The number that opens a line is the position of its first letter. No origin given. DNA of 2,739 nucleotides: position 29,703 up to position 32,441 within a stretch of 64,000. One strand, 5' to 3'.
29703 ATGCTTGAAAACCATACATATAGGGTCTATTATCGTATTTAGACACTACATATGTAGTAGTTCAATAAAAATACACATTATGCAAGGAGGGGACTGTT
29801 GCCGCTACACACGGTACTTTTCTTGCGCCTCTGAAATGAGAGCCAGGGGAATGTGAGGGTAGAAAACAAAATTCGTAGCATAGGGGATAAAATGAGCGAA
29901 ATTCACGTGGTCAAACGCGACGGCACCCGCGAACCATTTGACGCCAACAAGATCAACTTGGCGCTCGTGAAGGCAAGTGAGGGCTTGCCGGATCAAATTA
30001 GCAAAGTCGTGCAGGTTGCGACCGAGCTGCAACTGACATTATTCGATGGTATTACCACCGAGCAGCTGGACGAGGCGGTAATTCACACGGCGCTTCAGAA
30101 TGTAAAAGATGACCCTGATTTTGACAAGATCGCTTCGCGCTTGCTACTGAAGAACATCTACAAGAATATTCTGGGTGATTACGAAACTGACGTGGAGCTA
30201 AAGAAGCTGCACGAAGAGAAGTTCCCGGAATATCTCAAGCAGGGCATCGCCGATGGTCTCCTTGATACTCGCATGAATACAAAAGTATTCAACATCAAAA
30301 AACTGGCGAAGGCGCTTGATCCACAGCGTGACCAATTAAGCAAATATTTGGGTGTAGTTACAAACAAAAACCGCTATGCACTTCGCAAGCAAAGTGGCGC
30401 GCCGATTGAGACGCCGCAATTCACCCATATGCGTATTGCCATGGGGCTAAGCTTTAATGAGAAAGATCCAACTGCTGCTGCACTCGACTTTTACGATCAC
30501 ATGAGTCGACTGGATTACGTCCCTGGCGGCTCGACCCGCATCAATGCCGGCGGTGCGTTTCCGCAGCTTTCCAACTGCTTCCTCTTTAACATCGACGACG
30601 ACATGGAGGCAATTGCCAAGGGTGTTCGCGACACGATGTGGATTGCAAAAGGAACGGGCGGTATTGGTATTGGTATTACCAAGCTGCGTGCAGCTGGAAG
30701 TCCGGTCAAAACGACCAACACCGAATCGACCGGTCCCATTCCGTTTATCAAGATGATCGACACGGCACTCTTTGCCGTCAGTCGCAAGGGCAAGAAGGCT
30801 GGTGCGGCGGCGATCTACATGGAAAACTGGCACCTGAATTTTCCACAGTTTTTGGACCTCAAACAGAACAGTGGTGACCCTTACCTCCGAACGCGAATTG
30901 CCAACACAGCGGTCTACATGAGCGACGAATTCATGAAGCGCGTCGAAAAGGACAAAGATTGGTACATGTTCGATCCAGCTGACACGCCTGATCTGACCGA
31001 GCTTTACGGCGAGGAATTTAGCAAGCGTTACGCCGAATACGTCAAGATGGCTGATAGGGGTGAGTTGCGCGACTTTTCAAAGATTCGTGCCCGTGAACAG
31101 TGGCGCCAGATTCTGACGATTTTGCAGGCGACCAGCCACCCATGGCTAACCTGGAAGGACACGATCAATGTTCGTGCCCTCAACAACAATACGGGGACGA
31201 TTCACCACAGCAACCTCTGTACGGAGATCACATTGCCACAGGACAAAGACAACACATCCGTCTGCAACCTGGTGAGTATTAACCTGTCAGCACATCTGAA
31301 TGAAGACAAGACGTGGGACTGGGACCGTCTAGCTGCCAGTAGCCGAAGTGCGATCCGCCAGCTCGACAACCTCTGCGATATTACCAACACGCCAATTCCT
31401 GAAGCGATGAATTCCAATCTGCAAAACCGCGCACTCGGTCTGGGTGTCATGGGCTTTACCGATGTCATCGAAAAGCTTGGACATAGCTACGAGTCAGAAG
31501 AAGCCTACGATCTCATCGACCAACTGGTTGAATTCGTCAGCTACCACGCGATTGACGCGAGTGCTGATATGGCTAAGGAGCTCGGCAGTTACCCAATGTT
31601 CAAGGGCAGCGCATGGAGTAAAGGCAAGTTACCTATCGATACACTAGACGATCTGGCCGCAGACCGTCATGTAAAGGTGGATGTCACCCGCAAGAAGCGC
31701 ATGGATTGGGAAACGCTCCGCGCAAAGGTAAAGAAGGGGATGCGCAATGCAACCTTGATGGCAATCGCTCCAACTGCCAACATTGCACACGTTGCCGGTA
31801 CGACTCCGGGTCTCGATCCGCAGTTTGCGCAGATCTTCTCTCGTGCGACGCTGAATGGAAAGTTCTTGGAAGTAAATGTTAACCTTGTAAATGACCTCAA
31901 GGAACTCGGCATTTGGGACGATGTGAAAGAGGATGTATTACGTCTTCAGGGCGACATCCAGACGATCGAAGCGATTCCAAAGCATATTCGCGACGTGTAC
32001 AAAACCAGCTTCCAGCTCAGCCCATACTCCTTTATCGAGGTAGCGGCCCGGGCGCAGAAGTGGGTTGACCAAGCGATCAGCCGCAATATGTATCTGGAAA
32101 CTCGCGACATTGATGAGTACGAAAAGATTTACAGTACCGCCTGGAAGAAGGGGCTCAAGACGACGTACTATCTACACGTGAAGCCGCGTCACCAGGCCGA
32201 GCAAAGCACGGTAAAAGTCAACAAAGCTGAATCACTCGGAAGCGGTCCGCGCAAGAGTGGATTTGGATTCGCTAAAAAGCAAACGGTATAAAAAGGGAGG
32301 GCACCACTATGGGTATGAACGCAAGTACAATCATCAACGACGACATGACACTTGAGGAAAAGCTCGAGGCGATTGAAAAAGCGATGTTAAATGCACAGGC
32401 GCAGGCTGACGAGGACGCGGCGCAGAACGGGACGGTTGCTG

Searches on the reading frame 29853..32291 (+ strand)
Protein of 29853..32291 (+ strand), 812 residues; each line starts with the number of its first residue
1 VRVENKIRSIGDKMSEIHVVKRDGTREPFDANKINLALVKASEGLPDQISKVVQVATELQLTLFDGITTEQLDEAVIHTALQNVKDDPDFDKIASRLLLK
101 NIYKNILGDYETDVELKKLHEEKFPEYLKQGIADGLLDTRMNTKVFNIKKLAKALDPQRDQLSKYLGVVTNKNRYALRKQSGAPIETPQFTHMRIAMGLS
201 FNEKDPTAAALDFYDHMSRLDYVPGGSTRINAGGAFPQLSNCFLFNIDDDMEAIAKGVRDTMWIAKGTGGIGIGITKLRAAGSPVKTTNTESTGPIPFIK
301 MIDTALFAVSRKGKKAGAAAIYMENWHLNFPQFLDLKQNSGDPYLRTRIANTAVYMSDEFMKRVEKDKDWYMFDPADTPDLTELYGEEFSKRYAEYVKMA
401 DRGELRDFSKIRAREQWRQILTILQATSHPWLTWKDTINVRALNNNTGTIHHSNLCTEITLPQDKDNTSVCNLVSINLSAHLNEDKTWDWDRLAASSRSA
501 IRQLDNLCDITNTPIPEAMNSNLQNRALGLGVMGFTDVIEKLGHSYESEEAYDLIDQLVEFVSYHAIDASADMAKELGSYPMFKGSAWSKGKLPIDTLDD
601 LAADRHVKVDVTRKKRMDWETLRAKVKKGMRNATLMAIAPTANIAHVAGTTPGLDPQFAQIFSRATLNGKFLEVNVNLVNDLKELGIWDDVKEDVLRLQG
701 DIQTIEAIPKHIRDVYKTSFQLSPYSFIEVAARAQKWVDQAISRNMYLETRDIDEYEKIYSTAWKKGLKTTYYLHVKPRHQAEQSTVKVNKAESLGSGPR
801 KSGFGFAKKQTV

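Call 93: search_protein_families(library=pfam, proteins=[window:29853-32291:+], max_evalue=0.00001)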
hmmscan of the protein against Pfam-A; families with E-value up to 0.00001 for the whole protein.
window:29853-32291:+ (812 aa): 3 families
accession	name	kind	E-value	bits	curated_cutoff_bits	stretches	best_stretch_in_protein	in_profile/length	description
PF02867.20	Ribonuc_red_lgC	-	1.4e-163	545.7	23.9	1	240-774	1-523/523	Ribonucleotide reductase, barrel domain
PF03477.21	ATP-cone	-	1.6e-18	67.4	25.8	1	17-104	1-87/88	ATP cone domain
PF00317.26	Ribonuc_red_lgN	-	3.3e-16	59.5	28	1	164-234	4-74/77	Ribonucleotide reductase, all-alpha domain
